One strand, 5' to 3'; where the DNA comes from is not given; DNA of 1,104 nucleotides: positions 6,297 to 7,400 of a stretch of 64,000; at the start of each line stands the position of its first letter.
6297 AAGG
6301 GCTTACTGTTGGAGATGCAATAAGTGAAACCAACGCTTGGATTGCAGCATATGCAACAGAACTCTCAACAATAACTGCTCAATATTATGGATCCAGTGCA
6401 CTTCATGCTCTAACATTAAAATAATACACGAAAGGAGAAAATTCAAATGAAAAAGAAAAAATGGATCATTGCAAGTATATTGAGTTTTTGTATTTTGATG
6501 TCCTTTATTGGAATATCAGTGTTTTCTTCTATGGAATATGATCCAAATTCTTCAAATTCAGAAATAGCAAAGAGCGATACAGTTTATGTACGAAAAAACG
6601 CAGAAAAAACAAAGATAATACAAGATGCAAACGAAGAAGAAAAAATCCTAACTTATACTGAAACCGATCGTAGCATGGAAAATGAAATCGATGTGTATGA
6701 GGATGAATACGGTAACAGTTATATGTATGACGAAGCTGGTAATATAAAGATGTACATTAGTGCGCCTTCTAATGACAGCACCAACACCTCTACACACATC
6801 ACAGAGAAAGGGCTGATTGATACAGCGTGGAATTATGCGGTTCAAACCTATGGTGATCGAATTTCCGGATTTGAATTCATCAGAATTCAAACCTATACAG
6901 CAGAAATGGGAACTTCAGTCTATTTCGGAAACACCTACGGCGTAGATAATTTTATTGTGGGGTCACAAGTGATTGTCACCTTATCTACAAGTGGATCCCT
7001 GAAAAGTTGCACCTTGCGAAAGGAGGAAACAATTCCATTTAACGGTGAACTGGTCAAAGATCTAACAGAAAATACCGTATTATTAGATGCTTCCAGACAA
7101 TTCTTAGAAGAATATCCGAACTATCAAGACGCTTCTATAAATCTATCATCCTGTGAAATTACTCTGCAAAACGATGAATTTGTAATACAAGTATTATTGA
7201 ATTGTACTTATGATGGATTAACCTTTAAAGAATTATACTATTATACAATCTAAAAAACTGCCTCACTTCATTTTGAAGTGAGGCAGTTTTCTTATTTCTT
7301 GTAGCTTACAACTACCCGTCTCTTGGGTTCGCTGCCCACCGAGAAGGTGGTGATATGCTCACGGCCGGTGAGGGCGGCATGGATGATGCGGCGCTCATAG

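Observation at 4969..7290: AT-rich 2.3-kb island at the rsmG/jag junction: a peptidase plus PepSY-like gene pair with its own leader and terminators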

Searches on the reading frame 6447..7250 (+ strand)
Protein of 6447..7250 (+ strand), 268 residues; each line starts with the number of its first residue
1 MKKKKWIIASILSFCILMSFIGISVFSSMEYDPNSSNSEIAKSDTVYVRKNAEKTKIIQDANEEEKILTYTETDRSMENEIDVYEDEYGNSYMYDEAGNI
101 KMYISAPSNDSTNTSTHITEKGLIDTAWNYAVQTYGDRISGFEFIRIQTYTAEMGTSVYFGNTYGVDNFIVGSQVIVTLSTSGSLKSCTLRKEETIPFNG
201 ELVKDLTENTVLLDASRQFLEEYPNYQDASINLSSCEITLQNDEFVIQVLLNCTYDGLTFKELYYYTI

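Call 7: search_protein_families(library=pfam, proteins=[window:6447-7250:+], max_evalue=1)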
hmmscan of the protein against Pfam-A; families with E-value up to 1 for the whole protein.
window:6447-7250:+ (268 aa): 1 family
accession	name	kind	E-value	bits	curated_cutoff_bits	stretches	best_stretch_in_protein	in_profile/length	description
PF17431.7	YpmT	-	0.56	10.7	25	1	1-32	1-31/60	Uncharacterized YmpT-like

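Call 8: search_protein_families(library=ncbifam, proteins=[window:6447-7250:+], max_evalue=1)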
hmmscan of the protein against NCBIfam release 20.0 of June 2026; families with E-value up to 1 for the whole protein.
window:6447-7250:+ (268 aa): 2 families
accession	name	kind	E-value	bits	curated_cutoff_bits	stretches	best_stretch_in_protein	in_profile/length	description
NF005267.0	PRK06770.1-3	subfamily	0.041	13.9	168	1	3-70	1-63/170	hypothetical protein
NF050180.1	SDE5640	equivalog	0.096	13.1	100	0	177-194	10-27/71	SEC-dependent effector SDE5640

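Call 10: find_homologous_proteins(query=window:6447-7250:+)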
Query window:6447-7250:+ (268 aa): 1 proteins with E <= 0.001 among 221 candidates.
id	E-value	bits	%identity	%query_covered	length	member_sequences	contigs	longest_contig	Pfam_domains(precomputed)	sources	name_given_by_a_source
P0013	3.6e-171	585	100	100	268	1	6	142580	-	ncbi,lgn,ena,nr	ncbi:MAG: hypothetical protein IJ043_04630 [Clostridia bacterium]|nr:hypothetical protein [Clostridi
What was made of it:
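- Tried and rejected: A single-sequence search found only the protein itself (call 10).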

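Call 13: find_encoding_contigs(protein=P0013, flank=8000, max_places=8)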
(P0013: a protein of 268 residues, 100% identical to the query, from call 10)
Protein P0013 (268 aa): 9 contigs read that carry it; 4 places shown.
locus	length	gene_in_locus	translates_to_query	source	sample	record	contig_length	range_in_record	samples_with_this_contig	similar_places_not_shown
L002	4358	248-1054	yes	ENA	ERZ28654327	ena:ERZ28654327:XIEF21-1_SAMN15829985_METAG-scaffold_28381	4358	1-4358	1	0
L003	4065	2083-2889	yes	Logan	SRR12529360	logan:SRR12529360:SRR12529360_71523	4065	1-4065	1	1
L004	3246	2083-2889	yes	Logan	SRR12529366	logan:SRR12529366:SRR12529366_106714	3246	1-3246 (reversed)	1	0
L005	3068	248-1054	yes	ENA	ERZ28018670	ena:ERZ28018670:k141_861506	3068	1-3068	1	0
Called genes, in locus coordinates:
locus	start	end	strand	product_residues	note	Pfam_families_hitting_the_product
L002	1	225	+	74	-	?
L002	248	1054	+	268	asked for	-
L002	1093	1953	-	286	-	PF14804:Jag_N, PF13083:KH_KhpA-B, PF01424:R3H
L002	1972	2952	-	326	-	PF02096:60KD_IMP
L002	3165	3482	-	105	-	PF00825:Ribonuclease_P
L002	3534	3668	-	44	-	PF00468:Ribosomal_L34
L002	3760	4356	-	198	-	?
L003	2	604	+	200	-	?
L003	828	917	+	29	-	-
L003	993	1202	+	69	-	-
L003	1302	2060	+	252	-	-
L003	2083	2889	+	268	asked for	-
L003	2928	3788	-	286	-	PF14804:Jag_N, PF13083:KH_KhpA-B, PF01424:R3H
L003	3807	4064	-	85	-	?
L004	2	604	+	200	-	?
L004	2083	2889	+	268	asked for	-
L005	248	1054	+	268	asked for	-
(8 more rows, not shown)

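Call 39: find_homologous_proteins(query=A4)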
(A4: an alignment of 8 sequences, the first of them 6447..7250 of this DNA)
Query A4 (8 sequences) (268 aa, profile of the alignment): 2 proteins with E <= 0.001 among 8000 candidates.
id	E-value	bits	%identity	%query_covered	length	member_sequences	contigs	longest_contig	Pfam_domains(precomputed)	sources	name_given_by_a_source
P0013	6.5e-98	345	100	100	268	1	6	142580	-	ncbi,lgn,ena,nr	ncbi:MAG: hypothetical protein IJ043_04630 [Clostridia bacterium]|nr:hypothetical protein [Clostridi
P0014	1.6e-78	282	24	54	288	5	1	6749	-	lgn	-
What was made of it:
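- Tried and rejected: A profile search of the word-indexed database returned only 2 proteins (call 39).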

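Call 40: find_encoding_contigs(protein=P0014, flank=6000, max_places=4)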
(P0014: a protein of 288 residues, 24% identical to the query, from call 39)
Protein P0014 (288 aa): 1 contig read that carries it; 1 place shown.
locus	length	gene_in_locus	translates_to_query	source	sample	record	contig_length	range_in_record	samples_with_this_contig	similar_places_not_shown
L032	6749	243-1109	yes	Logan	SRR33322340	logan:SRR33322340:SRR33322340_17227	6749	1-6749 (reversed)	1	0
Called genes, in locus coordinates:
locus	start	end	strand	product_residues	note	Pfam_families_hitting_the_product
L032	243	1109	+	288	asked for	-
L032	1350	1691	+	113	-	PF01245:Ribosomal_L19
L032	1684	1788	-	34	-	-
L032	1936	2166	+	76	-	PF00550:PP-binding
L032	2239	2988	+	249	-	PF03808:Glyco_tran_WecG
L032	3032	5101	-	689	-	PF00395:SLH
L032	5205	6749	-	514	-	?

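Call 49: search_protein_families(library=pfam, alignment_id=A4, max_evalue=1)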
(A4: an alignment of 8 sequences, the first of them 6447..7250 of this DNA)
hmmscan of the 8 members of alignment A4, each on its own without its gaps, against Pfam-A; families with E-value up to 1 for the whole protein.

A. member 1, window:6447-7250:+ (268 aa): 1 family
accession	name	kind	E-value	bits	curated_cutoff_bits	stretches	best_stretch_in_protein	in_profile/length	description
PF17431.7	YpmT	-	0.56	10.7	25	1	1-32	1-31/60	Uncharacterized YmpT-like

B. families by the number of members that match (of 8 scanned): 5 families
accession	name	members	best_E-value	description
PF03544.19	TonB_C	1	0.011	Gram-negative bacterial TonB protein C-terminal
PF20084.4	TrbK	1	0.05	Conjugative transfer region protein TrbK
PF18565.7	Glyco_hydro2_C5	1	0.14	Glycoside hydrolase family 2 C-terminal domain 5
PF25784.1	BigA_N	1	0.37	BigA and YdbA N-terminal beta barrel domain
PF17431.7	YpmT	1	0.56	Uncharacterized YmpT-like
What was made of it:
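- On PepSY (PF03413): No hit for the window protein or its 7 syntenic orthologues at E<=1 (calls 7, 49).
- Closest known: Pfam DUF4901. Different: The window protein itself matches neither family (calls 7, 49).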

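Call 51: search_solved_structures(query=A4, max_evalue=10)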
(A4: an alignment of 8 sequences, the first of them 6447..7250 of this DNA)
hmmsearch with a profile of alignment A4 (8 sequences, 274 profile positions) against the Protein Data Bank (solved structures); distinct sequences matched with E-value up to 10: 2.
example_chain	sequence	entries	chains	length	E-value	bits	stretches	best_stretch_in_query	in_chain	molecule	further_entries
2pg0_A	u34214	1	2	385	0.15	14.4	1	119-180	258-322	Acyl-CoA dehydrogenase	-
8ude_A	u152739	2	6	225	0.32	13.4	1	113-177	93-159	Glutathione-S-Transferase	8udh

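Call 55: predict_structure(alignment_id=A6)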
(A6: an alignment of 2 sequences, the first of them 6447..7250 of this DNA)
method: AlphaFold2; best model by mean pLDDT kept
length: 268 residues; sequences in the alignment: 2
mean_pLDDT: 41.1   pTM: 0.29
mean pLDDT of the five models: 41.1, 39.6, 38.5, 35.2, 34.9
residues with pLDDT >= 90: 0; 70-90: 6; 50-70: 43; < 50: 219
segments of 3 or more residues with pLDDT < 50: 25-53, 55-66, 71-79, 86-91, 96-127, 133-135, 137-245, 253-268
pLDDT, mean of each block of 10 residues (from residue 1): 60 69 48 34 39 46 47 43 49 48 37 34 49 46 36 30 28 31 27 24 30 36 36 46 49 43 45
secondary structure, 60 per line:
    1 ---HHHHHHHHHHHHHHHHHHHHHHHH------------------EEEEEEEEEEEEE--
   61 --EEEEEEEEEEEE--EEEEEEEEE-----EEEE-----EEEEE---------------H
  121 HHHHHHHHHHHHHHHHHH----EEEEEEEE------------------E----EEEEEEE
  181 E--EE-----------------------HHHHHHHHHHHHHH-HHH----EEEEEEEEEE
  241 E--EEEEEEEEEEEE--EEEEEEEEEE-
elements in order: H4-27 E46-58 E63-74 E77-85 E91-94 E100-104 H120-138 E143-150 E174-181 H209-222 E231-241 E244-255 E258-267
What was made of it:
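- On PepSY (PF03413): The only model allowed had pLDDT 41 (call 55).
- Its structure could not be modelled (pLDDT 41, call 55).
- Tried and rejected: Only one other permitted sequence was available, so the model reached pLDDT 41 and I did not use it for a fold search (call 55).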

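Call 65: search_protein_representatives(alignment_id=A6)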
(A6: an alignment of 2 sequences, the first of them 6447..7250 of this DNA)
Query: 2 sequences, 296 profile positions. Proteins with E-value up to 0.001 (for the whole library): 176; up to 1e-10: 66; up to 1e-30: 4. The best 150 are listed.
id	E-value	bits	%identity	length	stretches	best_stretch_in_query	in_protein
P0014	2.1e-153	526.3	-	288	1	1-296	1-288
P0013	6.2e-138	475.5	-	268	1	1-295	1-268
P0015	7.8e-33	130.4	-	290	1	1-278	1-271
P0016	6.9e-31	124.1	-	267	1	1-295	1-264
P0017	3.8e-23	98.6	-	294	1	1-272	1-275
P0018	4.3e-23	98.5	-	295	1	1-272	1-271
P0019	8.2e-22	94.2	-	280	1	56-280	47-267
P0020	8.9e-22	94.1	-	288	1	1-272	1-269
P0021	1.1e-21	93.9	-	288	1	1-271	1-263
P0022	5.2e-21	91.6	-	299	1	55-294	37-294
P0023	5.6e-21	91.5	-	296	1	1-275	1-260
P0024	1.1e-20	90.6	-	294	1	1-271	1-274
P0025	1.6e-20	90.1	-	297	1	10-279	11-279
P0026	2.2e-20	89.6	-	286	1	1-272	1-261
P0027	1.7e-19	86.7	-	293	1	1-293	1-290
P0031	3.7e-18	82.3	-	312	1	3-288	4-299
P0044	3.3e-15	72.6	-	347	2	53-274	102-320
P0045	4.0e-15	72.3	-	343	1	40-270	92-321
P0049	1.7e-14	70.3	-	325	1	70-274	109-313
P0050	3.1e-14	69.4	-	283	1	1-284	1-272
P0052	7.0e-14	68.2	-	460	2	98-244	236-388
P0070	1.3e-11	60.8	-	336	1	79-270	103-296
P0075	2.6e-11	59.8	-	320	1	10-271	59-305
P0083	5.2e-10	55.5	-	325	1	51-271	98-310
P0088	1.1e-09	54.5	-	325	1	65-284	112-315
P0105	8.9e-09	51.5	-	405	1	2-273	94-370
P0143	8.8e-06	41.6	-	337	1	68-272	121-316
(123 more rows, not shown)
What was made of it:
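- Tried and rejected: The exhaustive profile search was needed to reveal the family (call 65).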

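Call 67: search_protein_families(library=pfam, alignment_id=A9, max_evalue=0.1)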
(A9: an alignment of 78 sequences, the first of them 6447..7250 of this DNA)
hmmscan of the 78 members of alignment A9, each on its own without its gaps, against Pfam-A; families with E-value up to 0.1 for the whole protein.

A. member 1, window:6447-7250:+ (268 aa): 0 families

B. families by the number of members that match (of 78 scanned): 50 families (the first 25 are shown)
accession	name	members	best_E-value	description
PF16244.11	DUF4901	14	3.2e-07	YcdB, YcdC repeated domain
PF20187.3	DUF6550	2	0.012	Family of unknown function (DUF6550)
PF07790.16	Pilin_N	2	0.015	Archaeal Type IV pilin, N-terminal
PF25797.1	PDF2_C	1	0.0017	PDF2-like, C-terminal domain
PF06480.20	FtsH_ext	1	0.0038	FtsH Extracellular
PF03413.25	PepSY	1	0.004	Peptidase propeptide and YPEB domain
PF01267.22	F-actin_cap_A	1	0.0041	F-actin capping protein alpha subunit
PF13179.11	DUF4006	1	0.0042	Family of unknown function (DUF4006)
PF03544.19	TonB_C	1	0.011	Gram-negative bacterial TonB protein C-terminal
PF08496.15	Peptidase_S49_N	1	0.012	Peptidase family S49 N-terminal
PF24137.2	DA_N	1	0.013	Diels-Alderase N-terminal domain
PF21868.2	GbpA_D3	1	0.013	GlcNAc-binding protein A, third domain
PF17428.7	DUF5412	1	0.013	Family of unknown function (DUF5412)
PF16118.10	DUF4834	1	0.013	Domain of unknown function (DUF4834)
PF06969.22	HemN_C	1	0.017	HemN C-terminal domain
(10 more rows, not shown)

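Call 68: search_solved_structures(query=A9, max_evalue=10, show_alignments=2)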
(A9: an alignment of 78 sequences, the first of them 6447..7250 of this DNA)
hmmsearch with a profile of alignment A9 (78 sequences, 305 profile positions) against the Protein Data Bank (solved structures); distinct sequences matched with E-value up to 10: 10.
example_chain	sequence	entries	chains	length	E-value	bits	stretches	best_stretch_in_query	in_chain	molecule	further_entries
9hmf_O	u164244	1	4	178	0.016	17.9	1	14-62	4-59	Flagellar protein FliL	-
6v36_A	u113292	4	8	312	0.1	15.2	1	18-59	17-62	Potassium channel subfamily K member 2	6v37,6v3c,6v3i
4twk_A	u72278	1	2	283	0.11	15.1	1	13-64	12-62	Potassium channel subfamily K member 2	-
6cq6_A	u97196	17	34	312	0.11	15.1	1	18-59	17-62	Potassium channel subfamily K member 2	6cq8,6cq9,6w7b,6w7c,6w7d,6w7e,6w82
8ue2_A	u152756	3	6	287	0.3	13.7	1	17-59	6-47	Potassium channel subfamily K member 2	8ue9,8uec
8uf6_A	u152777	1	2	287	0.3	13.7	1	17-59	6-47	Potassium channel subfamily K member 2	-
8de7_B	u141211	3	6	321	0.64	12.6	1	13-55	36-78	Potassium channel, subfamily K, member 2a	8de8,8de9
9dbr_A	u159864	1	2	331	0.66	12.5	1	13-55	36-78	Potassium channel subfamily K member 2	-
4bw5_A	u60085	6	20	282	2.9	10.4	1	19-61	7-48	POTASSIUM CHANNEL SUBFAMILY K MEMBER 10 | Isoform B of Potassium channel subfamily K member 10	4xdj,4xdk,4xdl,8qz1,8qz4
8onz_A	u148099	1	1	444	9.9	8.7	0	47-113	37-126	Methionine aminopeptidase 2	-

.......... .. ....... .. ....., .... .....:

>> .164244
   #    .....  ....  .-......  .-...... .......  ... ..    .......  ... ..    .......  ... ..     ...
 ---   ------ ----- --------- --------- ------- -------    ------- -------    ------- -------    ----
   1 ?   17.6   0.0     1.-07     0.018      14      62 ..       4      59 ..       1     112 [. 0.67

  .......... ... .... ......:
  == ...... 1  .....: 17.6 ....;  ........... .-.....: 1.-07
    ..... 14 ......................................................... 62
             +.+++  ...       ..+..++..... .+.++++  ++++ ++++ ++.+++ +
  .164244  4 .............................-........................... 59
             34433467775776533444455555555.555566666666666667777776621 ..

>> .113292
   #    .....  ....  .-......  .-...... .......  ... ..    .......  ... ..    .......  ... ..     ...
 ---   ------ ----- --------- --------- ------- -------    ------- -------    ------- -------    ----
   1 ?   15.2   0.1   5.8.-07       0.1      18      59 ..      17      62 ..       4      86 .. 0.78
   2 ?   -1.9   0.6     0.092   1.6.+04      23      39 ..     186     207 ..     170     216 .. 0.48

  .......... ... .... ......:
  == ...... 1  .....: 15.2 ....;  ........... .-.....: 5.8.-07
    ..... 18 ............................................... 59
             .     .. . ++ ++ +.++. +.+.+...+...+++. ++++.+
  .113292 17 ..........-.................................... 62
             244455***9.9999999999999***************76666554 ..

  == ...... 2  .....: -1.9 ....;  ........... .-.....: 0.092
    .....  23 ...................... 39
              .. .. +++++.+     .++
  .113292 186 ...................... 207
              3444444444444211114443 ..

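Call 69: find_encoding_contigs(protein=P0015, flank=4000, max_places=2)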
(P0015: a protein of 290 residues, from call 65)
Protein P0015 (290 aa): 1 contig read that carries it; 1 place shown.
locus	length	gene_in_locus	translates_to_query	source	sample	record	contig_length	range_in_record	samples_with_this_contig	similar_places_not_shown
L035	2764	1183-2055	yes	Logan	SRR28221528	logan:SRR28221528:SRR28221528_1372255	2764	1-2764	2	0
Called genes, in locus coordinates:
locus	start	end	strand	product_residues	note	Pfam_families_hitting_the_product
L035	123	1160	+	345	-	-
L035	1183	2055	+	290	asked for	-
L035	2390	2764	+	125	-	?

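Call 70: find_encoding_contigs(protein=P0017, flank=4000, max_places=2)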
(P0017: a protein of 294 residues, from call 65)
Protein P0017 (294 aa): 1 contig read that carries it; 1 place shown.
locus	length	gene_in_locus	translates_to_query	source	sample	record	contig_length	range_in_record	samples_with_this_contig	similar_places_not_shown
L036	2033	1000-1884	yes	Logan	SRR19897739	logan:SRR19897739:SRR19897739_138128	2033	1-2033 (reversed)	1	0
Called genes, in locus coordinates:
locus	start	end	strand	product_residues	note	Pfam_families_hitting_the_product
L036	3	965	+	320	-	?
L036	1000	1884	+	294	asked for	-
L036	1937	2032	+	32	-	?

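Call 71: find_encoding_contigs(protein=P0031, flank=4000, max_places=2)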
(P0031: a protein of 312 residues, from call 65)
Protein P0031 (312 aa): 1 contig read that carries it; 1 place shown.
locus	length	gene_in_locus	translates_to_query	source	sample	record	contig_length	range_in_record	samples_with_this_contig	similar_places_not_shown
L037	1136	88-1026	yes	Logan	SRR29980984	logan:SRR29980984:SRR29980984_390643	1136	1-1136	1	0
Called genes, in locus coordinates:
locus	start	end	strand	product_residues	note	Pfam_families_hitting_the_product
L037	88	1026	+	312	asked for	-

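Call 72: find_encoding_contigs(protein=P0050, flank=4000, max_places=2)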
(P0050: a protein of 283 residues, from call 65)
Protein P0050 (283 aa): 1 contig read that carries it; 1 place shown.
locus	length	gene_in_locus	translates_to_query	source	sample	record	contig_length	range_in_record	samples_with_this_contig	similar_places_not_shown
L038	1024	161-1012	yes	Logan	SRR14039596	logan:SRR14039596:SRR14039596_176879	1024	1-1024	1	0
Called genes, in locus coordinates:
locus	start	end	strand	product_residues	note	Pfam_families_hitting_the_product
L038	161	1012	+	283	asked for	-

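Call 80: search_protein_families(library=pfam, proteins=[L035:123-1157:+, L036:3-962:+], max_evalue=0.1)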
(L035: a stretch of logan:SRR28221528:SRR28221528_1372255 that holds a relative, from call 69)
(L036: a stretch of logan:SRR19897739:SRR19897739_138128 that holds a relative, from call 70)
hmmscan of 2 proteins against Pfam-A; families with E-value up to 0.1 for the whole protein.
L035:123-1157:+ (345 aa): 0 families

L036:3-962:+ (320 aa): 0 families

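Call 81: list_cluster_members(proteins=[P0016, P0018, P0019, P0020, P0021, P0023, P0024, P0025, P0026, P0027])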
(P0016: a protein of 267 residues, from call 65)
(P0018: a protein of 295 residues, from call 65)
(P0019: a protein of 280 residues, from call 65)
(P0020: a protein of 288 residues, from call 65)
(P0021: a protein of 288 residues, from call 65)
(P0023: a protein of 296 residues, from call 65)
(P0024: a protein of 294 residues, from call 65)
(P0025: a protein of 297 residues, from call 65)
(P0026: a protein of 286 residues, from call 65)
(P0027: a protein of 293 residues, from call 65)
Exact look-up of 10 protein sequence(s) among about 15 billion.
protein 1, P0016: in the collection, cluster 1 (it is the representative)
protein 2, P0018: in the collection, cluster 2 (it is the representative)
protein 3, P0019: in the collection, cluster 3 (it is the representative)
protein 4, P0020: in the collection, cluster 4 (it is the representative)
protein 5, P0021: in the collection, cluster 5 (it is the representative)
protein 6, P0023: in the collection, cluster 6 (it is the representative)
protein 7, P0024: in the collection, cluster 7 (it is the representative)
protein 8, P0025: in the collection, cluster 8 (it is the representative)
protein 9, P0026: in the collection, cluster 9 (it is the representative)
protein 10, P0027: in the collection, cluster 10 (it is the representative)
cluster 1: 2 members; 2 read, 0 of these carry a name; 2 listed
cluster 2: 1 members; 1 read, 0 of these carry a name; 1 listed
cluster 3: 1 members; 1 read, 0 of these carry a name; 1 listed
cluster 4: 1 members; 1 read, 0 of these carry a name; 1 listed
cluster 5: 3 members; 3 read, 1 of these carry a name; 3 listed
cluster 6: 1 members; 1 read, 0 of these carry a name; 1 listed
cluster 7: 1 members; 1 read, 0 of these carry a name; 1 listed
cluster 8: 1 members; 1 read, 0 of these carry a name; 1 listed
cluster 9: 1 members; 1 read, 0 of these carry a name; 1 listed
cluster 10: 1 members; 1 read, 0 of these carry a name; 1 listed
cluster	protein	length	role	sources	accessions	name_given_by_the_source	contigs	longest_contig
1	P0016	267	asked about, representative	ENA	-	-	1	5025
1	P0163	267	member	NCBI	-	-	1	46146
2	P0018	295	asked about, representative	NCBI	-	-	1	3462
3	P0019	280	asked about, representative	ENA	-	-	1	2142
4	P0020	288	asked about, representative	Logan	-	-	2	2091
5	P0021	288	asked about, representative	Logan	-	-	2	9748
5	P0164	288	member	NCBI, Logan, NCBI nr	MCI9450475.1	MAG: hypothetical protein HFE30_09570 [Clostridiales bacterium] | hypothetical protein [Clostridiales bacterium]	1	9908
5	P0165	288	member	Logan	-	-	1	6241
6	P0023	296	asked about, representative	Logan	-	-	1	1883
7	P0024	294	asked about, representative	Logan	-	-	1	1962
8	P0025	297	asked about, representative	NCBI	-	-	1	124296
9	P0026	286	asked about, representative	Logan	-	-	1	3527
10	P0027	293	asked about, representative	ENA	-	-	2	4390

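Call 82: find_encoding_contigs(protein=P0025, flank=5000, max_places=2)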
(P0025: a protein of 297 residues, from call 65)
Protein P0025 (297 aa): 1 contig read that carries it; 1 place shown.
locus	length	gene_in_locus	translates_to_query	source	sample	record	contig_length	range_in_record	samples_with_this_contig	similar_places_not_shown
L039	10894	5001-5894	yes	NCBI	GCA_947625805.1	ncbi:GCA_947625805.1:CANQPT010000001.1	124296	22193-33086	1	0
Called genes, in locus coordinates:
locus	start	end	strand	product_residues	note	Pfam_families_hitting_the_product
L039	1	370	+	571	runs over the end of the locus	PF12671:Amidase_6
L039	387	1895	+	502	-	-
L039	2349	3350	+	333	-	-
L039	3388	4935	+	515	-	-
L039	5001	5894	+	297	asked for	-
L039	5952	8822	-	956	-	PF00580:UvrD-helicase, PF13245:AAA_19, PF13361:UvrD_C, PF13538:UvrD_C_2 (faint)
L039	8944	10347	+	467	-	PF00890:FAD_binding_2 (faint), PF01266:DAO (faint), PF07992:Pyr_redox_2 (faint), PF21688:FAD-depend_C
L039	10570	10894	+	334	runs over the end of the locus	PF18152:DAHP_snth_FXD, PF00793:DAHP_synth_1, PF03102:NeuB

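Call 83: find_encoding_contigs(protein=P0021, flank=5000, max_places=2)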
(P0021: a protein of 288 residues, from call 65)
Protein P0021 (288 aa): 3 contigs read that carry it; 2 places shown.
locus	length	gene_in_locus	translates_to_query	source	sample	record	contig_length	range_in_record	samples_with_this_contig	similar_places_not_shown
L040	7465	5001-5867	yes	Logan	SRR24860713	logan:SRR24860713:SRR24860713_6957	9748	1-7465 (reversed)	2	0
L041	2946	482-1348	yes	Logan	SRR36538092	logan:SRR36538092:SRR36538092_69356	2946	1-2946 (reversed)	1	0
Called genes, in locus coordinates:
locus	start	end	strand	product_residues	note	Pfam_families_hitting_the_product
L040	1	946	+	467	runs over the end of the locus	PF10396:TrmE_N, PF12631:MnmE_helical, PF01926:MMR_HSR1, PF02421:FeoB_N (weak)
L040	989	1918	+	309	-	PF04204:HTS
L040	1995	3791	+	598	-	PF01520:Amidase_3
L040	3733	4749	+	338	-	PF03547:Mem_trans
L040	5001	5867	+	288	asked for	-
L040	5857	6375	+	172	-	-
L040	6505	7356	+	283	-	PF00702:Hydrolase (faint), PF05116:S6PP (faint), PF08282:Hydrolase_3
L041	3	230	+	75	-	?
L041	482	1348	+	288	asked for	-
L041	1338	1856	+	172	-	-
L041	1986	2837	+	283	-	PF00702:Hydrolase (faint), PF05116:S6PP (faint), PF08282:Hydrolase_3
